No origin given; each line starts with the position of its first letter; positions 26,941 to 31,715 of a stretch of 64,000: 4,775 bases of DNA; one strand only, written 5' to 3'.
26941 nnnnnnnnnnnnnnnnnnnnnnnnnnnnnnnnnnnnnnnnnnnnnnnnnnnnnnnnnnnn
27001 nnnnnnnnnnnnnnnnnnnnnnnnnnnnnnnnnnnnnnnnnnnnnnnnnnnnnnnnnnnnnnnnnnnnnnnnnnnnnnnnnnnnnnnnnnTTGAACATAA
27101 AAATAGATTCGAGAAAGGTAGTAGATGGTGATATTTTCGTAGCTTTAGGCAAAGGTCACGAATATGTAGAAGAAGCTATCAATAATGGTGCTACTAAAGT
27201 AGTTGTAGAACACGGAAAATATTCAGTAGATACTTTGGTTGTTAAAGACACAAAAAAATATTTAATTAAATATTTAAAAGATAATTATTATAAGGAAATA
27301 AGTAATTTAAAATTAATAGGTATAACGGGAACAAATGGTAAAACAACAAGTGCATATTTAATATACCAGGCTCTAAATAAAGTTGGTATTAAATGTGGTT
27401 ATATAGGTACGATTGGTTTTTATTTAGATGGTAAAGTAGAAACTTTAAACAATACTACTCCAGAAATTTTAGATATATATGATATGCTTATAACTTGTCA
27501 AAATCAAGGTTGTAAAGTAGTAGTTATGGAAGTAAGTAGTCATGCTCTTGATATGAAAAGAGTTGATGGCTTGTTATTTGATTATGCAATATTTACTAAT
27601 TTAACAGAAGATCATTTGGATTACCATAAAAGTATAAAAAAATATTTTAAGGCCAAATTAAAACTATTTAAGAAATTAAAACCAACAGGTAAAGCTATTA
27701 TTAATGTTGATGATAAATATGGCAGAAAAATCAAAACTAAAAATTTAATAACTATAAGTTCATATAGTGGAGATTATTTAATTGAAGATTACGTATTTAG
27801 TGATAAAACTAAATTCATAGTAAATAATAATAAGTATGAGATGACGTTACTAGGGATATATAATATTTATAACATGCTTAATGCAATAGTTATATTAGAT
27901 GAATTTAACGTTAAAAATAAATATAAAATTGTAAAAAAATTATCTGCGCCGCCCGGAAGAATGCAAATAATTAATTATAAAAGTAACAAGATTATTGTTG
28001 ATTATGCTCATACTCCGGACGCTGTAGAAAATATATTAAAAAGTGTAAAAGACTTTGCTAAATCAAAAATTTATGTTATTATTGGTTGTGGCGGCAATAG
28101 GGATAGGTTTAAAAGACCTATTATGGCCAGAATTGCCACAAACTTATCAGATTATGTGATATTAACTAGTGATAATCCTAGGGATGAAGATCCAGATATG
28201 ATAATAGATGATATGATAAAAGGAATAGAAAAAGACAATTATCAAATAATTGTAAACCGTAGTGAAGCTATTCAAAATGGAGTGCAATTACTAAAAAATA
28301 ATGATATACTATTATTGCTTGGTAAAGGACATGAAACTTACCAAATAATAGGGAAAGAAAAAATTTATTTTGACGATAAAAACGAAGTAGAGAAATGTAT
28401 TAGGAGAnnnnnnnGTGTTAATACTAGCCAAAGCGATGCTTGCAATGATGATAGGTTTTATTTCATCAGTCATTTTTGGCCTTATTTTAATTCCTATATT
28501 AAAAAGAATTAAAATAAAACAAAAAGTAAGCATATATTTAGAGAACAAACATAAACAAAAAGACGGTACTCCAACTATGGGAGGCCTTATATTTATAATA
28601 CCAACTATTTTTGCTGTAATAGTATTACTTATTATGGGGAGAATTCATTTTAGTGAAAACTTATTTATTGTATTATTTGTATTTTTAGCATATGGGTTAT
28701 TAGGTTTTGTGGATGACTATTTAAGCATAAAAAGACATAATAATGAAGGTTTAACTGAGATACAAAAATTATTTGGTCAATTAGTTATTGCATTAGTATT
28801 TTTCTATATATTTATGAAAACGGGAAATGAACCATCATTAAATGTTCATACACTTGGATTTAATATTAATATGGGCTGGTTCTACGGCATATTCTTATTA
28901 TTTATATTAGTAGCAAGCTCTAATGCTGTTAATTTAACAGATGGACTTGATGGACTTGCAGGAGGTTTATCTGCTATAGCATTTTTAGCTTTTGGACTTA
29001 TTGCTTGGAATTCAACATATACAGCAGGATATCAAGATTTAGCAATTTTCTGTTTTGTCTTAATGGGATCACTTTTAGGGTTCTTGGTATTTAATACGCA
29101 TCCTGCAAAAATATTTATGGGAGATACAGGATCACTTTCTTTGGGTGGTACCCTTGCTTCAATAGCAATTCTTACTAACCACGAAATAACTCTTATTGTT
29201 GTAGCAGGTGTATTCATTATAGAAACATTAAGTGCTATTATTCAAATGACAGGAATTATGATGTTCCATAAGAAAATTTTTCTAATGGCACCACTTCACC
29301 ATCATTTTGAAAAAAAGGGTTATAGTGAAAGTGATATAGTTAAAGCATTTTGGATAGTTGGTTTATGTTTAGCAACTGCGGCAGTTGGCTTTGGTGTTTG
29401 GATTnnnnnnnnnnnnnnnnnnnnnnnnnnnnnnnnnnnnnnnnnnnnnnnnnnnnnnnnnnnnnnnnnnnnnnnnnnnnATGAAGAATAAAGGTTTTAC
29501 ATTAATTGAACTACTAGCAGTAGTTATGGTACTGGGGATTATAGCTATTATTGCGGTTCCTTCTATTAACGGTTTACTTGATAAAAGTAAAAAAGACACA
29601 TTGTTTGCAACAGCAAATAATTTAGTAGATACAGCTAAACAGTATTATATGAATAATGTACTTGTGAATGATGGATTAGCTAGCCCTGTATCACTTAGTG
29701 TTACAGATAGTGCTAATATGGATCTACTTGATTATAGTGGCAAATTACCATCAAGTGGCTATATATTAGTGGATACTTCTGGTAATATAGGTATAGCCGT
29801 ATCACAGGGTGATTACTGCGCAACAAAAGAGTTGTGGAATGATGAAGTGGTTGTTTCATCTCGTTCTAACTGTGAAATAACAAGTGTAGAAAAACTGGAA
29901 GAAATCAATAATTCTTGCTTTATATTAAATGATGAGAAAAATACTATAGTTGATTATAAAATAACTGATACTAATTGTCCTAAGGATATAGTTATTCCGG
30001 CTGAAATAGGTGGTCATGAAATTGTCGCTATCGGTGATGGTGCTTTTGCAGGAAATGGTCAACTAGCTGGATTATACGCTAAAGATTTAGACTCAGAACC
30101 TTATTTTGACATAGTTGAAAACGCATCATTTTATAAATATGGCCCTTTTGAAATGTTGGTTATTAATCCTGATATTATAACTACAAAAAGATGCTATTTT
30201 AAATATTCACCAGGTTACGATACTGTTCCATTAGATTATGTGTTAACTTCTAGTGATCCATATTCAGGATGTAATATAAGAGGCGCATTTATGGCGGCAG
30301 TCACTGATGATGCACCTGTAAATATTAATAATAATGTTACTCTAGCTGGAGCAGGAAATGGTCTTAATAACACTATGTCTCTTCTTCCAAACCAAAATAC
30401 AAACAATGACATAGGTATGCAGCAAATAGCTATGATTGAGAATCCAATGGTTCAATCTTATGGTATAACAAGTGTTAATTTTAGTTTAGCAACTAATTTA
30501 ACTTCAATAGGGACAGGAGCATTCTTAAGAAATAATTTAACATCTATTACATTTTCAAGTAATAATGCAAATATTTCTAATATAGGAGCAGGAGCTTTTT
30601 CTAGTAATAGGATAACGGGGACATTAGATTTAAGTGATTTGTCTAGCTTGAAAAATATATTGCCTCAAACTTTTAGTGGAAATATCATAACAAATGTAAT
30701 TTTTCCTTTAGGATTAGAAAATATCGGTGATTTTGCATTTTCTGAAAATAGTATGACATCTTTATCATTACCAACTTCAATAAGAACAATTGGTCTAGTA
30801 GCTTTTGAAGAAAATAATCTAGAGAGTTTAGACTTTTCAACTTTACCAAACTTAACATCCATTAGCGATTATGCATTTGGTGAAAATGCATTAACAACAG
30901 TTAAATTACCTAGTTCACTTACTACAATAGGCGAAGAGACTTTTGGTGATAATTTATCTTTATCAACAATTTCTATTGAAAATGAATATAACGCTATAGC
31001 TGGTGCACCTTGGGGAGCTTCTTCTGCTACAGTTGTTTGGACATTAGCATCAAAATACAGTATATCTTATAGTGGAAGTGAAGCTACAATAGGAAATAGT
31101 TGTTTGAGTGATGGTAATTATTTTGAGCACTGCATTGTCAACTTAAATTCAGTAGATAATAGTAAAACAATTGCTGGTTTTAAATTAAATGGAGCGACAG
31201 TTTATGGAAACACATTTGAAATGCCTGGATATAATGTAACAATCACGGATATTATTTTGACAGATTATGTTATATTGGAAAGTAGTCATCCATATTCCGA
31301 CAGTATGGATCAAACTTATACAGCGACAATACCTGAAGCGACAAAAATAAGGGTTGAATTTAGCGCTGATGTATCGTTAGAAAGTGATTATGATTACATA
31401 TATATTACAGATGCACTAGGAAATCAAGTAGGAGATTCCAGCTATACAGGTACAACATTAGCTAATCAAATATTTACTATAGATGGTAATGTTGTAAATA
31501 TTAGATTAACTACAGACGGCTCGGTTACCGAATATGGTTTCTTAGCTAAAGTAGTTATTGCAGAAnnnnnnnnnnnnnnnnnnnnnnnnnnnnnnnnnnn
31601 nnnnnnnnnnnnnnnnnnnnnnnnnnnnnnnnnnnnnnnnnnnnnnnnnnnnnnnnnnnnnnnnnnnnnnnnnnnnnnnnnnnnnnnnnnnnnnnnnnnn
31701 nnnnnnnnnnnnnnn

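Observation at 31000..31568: CUB-like C-terminal domain shared by two pilin-LRR proteins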

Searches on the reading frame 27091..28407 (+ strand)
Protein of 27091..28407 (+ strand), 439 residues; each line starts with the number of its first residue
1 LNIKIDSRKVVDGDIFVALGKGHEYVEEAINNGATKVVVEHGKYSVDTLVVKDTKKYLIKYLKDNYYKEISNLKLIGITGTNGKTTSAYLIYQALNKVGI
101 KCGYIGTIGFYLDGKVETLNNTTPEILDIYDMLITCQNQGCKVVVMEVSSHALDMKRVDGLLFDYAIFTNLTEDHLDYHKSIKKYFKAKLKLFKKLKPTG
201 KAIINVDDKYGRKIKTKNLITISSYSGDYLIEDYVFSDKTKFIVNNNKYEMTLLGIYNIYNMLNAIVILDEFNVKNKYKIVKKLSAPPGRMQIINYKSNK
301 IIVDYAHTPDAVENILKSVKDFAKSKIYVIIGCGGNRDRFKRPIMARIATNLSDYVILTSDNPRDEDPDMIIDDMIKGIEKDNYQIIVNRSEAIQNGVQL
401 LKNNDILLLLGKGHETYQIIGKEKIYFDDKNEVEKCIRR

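Call 13: search_protein_families(library=pfam, proteins=[window:27091-28407:+], max_evalue=0.001)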
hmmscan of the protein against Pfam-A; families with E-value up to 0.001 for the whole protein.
window:27091-28407:+ (439 aa): 2 families
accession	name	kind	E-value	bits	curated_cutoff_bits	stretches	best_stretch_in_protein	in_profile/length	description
PF08245.18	Mur_ligase_M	-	6.9e-49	167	24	1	78-268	1-199/200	Mur ligase middle domain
PF02875.26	Mur_ligase_C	-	1e-30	107.6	28.4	1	289-413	1-127/127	Mur ligase, glutamate ligase domain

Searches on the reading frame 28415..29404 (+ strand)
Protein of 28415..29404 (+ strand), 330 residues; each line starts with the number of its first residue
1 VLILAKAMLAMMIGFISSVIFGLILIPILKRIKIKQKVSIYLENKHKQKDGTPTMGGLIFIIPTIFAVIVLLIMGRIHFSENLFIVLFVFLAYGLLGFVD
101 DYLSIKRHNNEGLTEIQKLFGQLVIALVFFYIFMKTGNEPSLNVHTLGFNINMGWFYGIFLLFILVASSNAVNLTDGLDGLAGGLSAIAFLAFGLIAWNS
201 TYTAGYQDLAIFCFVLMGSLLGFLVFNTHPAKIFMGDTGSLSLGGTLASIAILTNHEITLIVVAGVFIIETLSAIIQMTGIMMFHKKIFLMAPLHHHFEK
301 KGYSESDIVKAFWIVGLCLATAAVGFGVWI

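Call 13: search_protein_families(library=pfam, proteins=[window:28415-29404:+], max_evalue=0.001)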
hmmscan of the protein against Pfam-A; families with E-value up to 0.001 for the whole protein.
window:28415-29404:+ (330 aa): 2 families
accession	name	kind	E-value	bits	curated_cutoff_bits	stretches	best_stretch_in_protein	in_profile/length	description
PF00953.26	Glycos_transf_4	-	2.2e-38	132.2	27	1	84-254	2-159/160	Glycosyl transferase family 4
PF10555.14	MraY_sig1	-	0.0001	22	20.1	1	49-61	1-13/13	Phospho-N-acetylmuramoyl-pentapeptide-transferase signature 1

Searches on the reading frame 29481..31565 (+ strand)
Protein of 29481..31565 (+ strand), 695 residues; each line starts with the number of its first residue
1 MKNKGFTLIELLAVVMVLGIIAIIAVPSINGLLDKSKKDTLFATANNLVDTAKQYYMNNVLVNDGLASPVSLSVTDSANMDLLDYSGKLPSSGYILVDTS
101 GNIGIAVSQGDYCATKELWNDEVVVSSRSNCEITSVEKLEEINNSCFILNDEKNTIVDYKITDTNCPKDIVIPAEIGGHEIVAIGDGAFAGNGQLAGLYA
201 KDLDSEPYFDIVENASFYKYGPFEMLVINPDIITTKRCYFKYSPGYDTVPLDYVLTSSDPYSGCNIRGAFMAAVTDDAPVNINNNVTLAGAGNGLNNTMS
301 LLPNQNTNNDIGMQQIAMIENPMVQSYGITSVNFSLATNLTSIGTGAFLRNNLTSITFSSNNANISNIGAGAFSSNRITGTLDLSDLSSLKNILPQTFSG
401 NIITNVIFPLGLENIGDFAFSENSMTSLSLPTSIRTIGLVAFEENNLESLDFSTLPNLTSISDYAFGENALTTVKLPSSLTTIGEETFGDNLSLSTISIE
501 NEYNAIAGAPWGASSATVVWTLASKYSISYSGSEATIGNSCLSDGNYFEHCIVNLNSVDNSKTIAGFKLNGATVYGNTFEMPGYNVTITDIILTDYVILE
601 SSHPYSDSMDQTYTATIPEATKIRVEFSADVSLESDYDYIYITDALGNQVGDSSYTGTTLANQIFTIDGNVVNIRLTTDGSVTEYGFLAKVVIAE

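Call 3: search_protein_families(library=pfam, proteins=[window:29481-31565:+], max_evalue=1)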
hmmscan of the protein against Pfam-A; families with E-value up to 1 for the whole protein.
window:29481-31565:+ (695 aa): 4 families
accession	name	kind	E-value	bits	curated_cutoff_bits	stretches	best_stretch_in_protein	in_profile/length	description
PF13306.12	LRR_5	-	1.6e-25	89.9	27.7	2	392-506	2-115/127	BspA type Leucine rich repeat region (6 copies)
PF07963.17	N_methyl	-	4.9e-06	26.3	21.2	1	2-25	3-26/27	Prokaryotic N-terminal methylation motif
PF00431.26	CUB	-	0.00031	21.5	21.4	1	603-689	19-108/110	CUB domain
PF13855.12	LRR_8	-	0.005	17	27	1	338-385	11-57/61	Leucine rich repeat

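Call 17: search_protein_families(library=ncbifam, proteins=[window:29481-31565:+], max_evalue=1)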
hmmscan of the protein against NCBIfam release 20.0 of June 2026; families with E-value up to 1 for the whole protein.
window:29481-31565:+ (695 aa): 11 families
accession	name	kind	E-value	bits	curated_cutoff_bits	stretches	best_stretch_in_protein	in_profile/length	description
NF047961.1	adhesin_HupY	equivalog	1.2e-23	83.2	1250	2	337-446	504-610/978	leucine-rich repeat adhesin HupY/LrrG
TIGR01710.1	typeII_sec_gspG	equivalog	1.1e-06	28.7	88.85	1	4-60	1-57/134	type II secretion system major pseudopilin GspG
TIGR02532.1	IV_pilin_GFxxxE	domain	1.1e-06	28.2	16.3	1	4-26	2-24/24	prepilin-type N-terminal cleavage/methylation domain-containing protein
NF041013.1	T4P_ComGE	equivalog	2.6e-06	27.4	49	1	2-59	2-59/83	competence type IV pilus minor pilin ComGE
NF041775.1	typeIV_PilA_Myxo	equivalog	4.9e-06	26.7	400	1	2-48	9-55/214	type IV pilin protein PilA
NF040999.1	pilin_ComGC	equivalog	5.3e-05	23.3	75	1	4-56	2-54/84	competence type IV pilus major pilin ComGC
NF007862.0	PRK10574.1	equivalog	7.6e-05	22.9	138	1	2-37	3-38/145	prepilin peptidase-dependent pilin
NF040982.1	ComGD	equivalog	0.00016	22.1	70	1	3-55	1-53/139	competence type IV pilus minor pilin ComGD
TIGR01708.2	typeII_sec_gspH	equivalog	0.0015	18.5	80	1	4-52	2-47/169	type II secretion system minor pseudopilin GspH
TIGR02596.1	TIGR02596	subfamily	0.036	14.1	70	1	6-52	1-44/196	Verru_Chthon cassette protein D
NF007800.0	PRK10506.1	equivalog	0.079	12.8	158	1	2-50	7-52/163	prepilin peptidase-dependent protein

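Call 27: list_cluster_members(proteins=[window:29481-31565:+, window:55978-58425:+, P0046, P0022, P0040, P0001, P0006])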
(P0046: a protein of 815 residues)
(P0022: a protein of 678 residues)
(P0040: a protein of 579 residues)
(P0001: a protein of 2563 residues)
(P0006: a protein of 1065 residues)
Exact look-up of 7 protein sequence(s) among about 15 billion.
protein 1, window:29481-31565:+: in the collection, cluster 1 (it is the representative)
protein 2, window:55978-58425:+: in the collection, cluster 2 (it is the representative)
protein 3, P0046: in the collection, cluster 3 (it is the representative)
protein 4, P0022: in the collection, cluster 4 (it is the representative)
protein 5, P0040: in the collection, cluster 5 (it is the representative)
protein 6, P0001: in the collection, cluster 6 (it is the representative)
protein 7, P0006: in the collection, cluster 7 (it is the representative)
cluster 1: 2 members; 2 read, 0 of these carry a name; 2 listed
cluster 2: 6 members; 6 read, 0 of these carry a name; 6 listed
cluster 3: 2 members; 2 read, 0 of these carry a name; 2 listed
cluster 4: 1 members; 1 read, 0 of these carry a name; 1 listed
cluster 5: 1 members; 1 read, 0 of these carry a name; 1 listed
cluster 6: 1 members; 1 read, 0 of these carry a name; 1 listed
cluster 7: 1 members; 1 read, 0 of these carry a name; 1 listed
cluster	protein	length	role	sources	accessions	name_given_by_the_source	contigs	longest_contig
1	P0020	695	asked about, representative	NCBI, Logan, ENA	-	-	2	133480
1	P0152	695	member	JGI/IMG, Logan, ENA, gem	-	-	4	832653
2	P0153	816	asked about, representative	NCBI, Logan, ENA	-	-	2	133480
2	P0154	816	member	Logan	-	-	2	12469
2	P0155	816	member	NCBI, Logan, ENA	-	-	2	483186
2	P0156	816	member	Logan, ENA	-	-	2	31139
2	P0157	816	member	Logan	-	-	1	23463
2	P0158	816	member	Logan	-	-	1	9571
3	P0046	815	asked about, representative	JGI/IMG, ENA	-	-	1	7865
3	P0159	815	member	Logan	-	-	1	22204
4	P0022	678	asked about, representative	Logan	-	-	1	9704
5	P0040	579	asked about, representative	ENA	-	-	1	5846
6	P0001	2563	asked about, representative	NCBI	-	-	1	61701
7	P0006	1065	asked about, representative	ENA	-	-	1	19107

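Call 28: find_encoding_contigs(protein=window:29481-31565:+, flank=3000, max_places=4)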
Protein window:29481-31565:+ (695 aa): 3 contigs read that carry it; 1 place shown.
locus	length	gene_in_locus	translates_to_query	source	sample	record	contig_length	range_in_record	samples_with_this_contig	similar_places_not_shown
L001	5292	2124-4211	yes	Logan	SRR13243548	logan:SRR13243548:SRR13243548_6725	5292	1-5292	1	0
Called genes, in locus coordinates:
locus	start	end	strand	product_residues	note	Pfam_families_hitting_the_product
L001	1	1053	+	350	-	?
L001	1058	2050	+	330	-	PF00953:Glycos_transf_4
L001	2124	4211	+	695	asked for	PF07963:N_methyl (weak), PF13306:LRR_5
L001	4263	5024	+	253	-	PF01145:Band_7, PF13421:Band_7_1 (faint)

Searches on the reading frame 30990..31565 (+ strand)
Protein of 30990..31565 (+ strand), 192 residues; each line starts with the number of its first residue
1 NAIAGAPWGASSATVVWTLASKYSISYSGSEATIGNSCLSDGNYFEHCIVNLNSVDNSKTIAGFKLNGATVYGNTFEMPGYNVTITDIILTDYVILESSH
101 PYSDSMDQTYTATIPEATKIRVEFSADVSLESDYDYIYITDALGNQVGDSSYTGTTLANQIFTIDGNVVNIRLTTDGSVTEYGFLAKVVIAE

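Call 14: predict_structure(protein=window:30990-31565:+)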
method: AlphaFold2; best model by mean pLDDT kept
length: 192 residues; sequences in the alignment: 1
mean_pLDDT: 50.8   pTM: 0.44
mean pLDDT of the five models: 50.8, 48.3, 47.9, 37.5, 36.0
residues with pLDDT >= 90: 0; 70-90: 38; 50-70: 56; < 50: 98
segments of 3 or more residues with pLDDT < 50: 1-93, 99-101
pLDDT, mean of each block of 10 residues (from residue 1): 24 33 38 41 38 39 35 31 32 50 63 70 64 71 77 54 76 65 60 66
secondary structure, 60 per line:
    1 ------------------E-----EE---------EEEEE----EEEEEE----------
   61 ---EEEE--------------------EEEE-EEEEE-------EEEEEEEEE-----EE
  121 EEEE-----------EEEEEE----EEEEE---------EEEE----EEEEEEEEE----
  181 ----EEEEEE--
elements in order: E36-40 E45-50 E64-67 E88-91 E93-97 E105-113 E119-124 E136-141 E146-150 E160-163 E168-176 E185-190

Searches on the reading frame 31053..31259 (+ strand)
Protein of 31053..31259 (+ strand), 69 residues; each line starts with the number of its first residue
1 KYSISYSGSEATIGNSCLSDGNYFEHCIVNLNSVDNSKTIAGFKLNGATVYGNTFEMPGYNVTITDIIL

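Call 59: search_solved_structures(query=A3, max_evalue=1, show_alignments=1)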
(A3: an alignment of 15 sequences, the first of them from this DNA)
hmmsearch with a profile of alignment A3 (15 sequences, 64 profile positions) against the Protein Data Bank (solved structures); distinct sequences matched with E-value up to 1: 11.
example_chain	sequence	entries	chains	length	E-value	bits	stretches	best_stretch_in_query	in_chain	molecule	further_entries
5ag9_A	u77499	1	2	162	0.037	17.3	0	19-49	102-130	Gingipain R2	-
5hfs_A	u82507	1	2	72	0.14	15.5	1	19-49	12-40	Gingipain R2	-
7pq4_A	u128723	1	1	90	0.19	15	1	18-49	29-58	Arginine-specific cysteine proteinase (Arg-gingipain)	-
9i4e_H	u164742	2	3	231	0.46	13.8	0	21-43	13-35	heavy chain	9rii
7mep_H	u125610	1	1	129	0.53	13.6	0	20-43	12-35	Rh.33172 mAb.1 Heavy chain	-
8fi9_G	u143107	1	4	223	0.58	13.5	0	20-43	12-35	WRAIR-5001 Fab Heavy chain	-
7byr_H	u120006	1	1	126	0.65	13.3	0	21-43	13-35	Ab23-Fab-Heavy Chain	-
9v11_H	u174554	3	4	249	0.65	13.3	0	20-43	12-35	Fab of Osemitamab (TST001), Heavy chain | Fab of Osemitamab (TST001) - Heavy chain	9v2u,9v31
3o2v_H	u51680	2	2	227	0.87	12.9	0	20-43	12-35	Chimeric antibody Fab 1E9, heavy chain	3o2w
1ktr_L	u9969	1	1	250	0.95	12.8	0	17-43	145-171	Anti-his tag antibody 3d5 variable light chain, Peptide linker, Anti-his tag antibody 3d5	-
2j6d_A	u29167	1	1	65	0.98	12.7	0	28-52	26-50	CONKUNITZIN-S2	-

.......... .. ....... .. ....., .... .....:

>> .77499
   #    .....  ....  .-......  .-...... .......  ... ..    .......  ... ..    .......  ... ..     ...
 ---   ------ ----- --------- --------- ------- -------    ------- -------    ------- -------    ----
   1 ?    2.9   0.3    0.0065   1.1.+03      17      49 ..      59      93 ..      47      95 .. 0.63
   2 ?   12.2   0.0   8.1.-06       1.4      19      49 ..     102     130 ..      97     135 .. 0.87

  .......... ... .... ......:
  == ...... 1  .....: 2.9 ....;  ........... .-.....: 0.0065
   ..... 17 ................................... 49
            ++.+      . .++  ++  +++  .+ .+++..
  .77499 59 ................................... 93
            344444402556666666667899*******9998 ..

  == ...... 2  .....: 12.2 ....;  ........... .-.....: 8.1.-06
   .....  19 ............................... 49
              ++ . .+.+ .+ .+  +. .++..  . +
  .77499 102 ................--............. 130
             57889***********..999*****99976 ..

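Call 60: search_protein_families(library=pfam, alignment_id=A3, max_evalue=1)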
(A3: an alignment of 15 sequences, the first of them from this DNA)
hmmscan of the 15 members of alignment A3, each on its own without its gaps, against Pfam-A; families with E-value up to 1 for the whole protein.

A. member 1, seq(69 aa): 0 families

B. families by the number of members that match (of 15 scanned): 3 families
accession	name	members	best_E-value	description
PF18998.6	Flg_new_2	3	0.00042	Divergent InlB B-repeat domain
PF05775.19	AfaD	1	0.035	Enterobacteria AfaD invasin protein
PF15270.11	ACI44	1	0.07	Metallo-carboxypeptidase inhibitor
